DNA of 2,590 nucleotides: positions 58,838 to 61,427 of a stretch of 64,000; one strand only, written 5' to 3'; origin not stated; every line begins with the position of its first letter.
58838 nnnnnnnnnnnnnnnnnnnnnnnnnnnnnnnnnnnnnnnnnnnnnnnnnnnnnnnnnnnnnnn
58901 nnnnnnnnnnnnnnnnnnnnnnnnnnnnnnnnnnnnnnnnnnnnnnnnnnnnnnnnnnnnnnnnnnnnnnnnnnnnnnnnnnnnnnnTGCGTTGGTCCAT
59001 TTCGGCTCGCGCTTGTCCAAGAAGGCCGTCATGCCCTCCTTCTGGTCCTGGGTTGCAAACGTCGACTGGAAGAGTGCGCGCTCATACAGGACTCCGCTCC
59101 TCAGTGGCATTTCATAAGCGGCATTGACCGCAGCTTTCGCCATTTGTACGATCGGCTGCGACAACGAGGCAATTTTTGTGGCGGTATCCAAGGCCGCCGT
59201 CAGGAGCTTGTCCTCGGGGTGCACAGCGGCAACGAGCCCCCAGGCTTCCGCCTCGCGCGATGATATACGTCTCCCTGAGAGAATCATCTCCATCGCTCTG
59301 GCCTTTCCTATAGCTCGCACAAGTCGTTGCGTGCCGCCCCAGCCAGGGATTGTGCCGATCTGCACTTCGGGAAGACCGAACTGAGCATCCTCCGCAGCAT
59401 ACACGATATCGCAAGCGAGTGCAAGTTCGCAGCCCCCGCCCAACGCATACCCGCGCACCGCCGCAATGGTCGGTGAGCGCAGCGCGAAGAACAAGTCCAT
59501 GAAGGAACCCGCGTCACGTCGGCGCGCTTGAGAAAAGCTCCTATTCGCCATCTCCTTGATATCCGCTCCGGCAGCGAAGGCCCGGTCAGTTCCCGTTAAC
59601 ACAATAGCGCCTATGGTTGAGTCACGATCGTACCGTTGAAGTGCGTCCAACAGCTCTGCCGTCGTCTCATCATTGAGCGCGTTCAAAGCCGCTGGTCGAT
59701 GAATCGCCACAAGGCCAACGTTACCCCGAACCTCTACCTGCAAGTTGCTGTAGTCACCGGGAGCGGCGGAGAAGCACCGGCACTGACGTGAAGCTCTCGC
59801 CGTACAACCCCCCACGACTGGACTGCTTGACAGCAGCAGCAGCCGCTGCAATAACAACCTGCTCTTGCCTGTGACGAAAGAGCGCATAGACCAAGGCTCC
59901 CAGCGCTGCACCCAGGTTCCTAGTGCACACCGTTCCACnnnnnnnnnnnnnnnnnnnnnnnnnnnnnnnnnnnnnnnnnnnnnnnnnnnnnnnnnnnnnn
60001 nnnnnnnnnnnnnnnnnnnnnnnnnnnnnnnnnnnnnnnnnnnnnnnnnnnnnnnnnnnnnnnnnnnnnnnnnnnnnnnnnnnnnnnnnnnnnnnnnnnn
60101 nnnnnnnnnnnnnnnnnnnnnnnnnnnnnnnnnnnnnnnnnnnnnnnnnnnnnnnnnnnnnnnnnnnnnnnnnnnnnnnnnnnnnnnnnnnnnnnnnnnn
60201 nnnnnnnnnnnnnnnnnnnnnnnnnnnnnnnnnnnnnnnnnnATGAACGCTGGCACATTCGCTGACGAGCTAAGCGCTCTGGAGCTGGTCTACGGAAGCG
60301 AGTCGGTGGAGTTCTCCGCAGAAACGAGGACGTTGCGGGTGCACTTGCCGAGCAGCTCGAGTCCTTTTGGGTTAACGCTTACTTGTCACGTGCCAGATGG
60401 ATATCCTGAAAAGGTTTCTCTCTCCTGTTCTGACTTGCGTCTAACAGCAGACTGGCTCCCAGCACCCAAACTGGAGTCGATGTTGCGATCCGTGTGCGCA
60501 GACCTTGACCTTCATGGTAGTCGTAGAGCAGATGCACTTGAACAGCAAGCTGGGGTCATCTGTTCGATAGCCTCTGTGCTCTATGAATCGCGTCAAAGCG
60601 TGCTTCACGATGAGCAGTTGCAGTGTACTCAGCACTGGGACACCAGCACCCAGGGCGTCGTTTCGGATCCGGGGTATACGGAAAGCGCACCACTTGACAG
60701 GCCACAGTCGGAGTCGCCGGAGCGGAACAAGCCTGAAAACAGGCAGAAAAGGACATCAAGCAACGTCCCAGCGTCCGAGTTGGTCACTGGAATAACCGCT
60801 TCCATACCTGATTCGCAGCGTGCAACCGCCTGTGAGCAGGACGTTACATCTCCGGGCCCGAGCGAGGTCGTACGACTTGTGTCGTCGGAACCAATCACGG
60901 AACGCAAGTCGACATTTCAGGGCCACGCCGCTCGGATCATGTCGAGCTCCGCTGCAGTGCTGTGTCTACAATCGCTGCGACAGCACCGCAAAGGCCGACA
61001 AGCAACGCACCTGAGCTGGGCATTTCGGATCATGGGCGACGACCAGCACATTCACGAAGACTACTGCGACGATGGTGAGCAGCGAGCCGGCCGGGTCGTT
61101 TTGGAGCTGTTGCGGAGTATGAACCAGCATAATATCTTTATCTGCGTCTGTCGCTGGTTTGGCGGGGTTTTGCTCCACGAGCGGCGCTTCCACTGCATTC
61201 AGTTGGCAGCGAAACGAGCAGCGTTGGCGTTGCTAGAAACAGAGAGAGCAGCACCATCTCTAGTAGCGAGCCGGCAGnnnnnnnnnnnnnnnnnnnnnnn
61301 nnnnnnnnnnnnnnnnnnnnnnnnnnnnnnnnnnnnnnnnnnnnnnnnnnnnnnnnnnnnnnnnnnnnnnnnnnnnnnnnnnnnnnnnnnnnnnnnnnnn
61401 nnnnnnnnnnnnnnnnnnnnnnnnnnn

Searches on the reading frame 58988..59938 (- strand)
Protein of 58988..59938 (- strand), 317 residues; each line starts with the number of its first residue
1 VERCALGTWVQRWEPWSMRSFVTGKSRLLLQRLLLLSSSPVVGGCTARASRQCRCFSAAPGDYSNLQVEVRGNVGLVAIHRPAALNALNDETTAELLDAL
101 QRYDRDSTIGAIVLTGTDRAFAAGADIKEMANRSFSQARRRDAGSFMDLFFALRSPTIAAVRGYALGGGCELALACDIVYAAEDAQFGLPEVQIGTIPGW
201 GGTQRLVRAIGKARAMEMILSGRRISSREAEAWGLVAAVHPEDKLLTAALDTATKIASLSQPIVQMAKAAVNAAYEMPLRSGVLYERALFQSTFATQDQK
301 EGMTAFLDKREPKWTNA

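Call 61: search_protein_families(library=pfam, proteins=[window:58988-59938:-], max_evalue=0.001)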
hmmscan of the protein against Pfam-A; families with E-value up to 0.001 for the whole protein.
window:58988-59938:- (317 aa): 2 families
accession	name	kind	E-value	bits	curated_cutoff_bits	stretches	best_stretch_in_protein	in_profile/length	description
PF00378.25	ECH_1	-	6.7e-80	268.5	27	1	71-316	3-250/251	Enoyl-CoA hydratase/isomerase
PF16113.10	ECH_2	-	5.8e-31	108.7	27.2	1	75-252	2-186/335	Enoyl-CoA hydratase/isomerase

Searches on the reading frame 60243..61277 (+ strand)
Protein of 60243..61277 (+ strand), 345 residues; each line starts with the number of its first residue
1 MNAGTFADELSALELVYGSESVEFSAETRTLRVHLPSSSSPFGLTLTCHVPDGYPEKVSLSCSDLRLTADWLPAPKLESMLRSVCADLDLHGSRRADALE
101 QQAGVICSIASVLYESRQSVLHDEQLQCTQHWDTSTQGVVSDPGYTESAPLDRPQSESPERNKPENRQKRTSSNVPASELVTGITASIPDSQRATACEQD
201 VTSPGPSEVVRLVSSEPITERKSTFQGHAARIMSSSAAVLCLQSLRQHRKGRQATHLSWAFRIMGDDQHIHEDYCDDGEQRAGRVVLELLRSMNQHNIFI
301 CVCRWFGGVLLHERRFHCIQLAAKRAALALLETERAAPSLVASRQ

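Call 61: search_protein_families(library=pfam, proteins=[window:60243-61277:+], max_evalue=0.001)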
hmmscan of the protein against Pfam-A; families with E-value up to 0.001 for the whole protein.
window:60243-61277:+ (345 aa): 2 families
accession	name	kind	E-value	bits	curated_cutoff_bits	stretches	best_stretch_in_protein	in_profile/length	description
PF01205.25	UPF0029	-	2.2e-23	82.8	27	1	221-326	1-106/107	Uncharacterized protein family UPF0029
PF05773.27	RWD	-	0.00011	22.8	22.8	1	7-82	4-86/112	RWD domain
